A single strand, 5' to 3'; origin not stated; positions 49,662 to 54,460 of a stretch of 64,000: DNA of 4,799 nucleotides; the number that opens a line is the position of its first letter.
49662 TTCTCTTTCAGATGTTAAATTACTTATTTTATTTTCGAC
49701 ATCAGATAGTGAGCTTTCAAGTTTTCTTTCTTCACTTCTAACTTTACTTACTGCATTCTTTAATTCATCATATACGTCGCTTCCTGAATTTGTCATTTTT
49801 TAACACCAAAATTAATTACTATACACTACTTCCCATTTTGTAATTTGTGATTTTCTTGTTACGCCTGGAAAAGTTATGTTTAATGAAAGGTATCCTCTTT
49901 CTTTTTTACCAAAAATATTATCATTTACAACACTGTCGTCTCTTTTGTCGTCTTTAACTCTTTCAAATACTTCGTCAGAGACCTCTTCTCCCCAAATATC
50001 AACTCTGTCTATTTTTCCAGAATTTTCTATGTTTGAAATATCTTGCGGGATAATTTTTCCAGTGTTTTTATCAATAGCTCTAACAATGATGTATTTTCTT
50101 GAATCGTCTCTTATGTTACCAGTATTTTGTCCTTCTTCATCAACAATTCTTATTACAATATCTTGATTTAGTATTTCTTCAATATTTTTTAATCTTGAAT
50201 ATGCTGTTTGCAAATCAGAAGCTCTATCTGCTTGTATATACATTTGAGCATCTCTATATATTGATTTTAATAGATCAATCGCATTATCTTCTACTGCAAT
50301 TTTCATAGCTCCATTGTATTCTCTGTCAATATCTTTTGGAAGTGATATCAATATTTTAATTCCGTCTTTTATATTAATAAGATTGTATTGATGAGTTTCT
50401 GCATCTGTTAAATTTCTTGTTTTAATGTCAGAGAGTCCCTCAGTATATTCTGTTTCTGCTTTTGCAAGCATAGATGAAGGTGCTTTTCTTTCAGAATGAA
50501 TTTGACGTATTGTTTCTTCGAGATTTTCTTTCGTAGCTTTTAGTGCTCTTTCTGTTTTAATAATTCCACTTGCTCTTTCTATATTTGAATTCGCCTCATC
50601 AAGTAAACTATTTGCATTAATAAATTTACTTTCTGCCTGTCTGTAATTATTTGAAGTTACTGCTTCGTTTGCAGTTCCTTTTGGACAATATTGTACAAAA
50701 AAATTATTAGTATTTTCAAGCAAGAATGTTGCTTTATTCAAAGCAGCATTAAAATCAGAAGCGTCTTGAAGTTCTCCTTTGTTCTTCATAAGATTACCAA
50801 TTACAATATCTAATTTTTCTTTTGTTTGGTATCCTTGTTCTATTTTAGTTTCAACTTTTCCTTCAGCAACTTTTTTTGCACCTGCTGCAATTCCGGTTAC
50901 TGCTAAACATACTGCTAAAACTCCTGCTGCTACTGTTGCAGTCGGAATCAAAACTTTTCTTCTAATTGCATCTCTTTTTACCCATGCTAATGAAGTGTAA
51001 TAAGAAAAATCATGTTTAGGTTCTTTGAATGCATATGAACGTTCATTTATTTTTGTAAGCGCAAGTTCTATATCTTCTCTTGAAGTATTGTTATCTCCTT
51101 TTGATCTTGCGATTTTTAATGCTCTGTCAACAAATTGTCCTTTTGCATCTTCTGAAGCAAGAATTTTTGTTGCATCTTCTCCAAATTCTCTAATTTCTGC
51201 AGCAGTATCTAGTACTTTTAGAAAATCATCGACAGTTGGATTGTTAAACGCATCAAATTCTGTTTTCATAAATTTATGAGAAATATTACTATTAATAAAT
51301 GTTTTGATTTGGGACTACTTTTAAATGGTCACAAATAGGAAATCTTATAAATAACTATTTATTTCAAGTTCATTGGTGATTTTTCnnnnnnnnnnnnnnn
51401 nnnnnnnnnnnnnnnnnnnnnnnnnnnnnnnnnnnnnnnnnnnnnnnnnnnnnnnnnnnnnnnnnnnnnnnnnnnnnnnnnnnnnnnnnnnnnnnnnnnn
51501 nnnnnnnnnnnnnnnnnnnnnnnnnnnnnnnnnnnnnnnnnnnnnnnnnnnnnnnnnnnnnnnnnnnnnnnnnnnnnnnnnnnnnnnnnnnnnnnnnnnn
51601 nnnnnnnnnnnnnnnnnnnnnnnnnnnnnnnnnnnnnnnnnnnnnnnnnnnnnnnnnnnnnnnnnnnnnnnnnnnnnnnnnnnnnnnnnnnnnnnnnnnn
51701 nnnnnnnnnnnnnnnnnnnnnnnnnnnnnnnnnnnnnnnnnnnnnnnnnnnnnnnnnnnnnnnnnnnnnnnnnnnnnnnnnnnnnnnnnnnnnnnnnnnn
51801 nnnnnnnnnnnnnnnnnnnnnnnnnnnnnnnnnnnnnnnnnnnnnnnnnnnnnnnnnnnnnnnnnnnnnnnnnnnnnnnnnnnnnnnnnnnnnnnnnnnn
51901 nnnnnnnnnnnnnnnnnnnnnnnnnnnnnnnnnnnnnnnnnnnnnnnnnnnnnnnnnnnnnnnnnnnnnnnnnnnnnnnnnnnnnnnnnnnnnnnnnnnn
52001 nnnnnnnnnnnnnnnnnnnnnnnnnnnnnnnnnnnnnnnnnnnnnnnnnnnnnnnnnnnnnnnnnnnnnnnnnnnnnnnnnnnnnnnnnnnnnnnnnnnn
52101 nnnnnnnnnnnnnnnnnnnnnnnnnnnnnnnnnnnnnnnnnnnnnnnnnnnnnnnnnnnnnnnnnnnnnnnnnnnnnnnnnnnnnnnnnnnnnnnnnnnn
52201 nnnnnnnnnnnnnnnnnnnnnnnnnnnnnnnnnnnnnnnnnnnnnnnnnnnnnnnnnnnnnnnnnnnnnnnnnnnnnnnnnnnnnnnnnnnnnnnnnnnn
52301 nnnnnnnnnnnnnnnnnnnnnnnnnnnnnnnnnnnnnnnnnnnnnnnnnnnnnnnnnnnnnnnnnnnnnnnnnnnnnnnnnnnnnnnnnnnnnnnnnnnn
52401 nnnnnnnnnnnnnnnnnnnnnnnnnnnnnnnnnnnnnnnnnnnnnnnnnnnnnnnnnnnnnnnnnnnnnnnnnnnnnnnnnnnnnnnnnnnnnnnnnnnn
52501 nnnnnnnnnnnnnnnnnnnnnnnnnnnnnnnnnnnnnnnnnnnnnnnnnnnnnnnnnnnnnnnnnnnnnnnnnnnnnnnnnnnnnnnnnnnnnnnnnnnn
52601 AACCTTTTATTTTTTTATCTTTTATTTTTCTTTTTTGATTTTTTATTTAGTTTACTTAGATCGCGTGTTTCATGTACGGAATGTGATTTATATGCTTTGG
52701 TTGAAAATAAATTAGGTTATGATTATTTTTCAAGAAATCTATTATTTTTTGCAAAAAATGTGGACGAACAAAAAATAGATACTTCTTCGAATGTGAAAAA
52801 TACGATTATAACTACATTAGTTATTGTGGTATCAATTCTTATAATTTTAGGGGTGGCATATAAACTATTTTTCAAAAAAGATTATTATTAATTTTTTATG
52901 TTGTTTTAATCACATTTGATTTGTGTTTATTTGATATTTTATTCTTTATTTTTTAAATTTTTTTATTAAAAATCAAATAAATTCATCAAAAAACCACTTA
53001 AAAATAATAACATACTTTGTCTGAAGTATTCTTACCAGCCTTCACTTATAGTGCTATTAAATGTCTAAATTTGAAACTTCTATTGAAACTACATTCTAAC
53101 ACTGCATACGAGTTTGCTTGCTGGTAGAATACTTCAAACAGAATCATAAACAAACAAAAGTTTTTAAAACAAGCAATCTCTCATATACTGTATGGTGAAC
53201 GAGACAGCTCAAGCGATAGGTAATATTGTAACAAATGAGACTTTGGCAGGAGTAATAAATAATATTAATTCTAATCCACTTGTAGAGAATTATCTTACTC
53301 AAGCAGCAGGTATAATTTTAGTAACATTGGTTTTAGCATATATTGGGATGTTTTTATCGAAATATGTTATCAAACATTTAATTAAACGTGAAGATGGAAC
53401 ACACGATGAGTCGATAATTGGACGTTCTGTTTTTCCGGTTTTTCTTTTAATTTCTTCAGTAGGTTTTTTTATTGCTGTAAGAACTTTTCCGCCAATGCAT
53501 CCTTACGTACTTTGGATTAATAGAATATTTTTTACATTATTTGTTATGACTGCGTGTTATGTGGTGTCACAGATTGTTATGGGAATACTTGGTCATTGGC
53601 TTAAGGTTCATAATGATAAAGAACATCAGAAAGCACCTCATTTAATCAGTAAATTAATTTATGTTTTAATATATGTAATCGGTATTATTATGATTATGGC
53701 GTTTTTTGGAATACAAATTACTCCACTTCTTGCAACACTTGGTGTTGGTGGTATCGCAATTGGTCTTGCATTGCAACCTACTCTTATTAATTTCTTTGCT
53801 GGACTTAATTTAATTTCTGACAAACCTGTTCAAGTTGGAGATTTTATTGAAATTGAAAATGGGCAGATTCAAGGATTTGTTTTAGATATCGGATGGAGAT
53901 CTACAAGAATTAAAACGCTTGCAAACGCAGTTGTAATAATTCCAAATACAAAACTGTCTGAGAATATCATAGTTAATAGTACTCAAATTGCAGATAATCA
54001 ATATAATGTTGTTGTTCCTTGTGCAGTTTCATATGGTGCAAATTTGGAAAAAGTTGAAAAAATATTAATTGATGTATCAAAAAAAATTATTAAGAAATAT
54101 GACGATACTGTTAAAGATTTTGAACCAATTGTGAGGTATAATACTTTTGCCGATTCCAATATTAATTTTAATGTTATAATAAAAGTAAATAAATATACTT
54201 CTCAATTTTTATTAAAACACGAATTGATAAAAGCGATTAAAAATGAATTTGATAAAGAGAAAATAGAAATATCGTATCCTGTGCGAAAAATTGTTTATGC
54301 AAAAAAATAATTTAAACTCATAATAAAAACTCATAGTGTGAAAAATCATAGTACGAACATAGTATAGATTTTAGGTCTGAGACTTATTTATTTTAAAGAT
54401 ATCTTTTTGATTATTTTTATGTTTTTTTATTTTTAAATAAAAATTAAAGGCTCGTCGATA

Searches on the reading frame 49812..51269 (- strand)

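Call 12: search_protein_families(library=pfam, proteins=[window:49812-51269:-])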
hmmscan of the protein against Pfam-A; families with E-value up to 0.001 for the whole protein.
window:49812-51269:- (485 aa): 1 family
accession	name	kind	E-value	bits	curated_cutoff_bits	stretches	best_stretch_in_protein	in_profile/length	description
PF19911.4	DUF6384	-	4.4e-33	115.2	25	1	303-479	130-308/308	Family of unknown function (DUF6384)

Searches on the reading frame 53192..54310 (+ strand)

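Call 88: search_protein_families(library=pfam, proteins=[window:53192-54310:+], max_evalue=0.0001)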
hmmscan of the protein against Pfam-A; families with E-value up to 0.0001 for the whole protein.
window:53192-54310:+ (372 aa): 3 families
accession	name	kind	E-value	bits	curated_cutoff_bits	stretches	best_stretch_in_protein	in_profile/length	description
PF00924.24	MS_channel_2nd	-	1.2e-16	60.9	20.2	1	200-264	5-67/68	Mechanosensitive ion channel, beta-domain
PF21088.3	MS_channel_1st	-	4.4e-09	36.6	23.1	1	154-195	1-42/42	Mechanosensitive ion channel, transmembrane helices 2/3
PF21082.3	MS_channel_3rd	-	1.7e-08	35.2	21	1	273-360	1-88/88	Mechanosensitive ion channel MscS, C-terminal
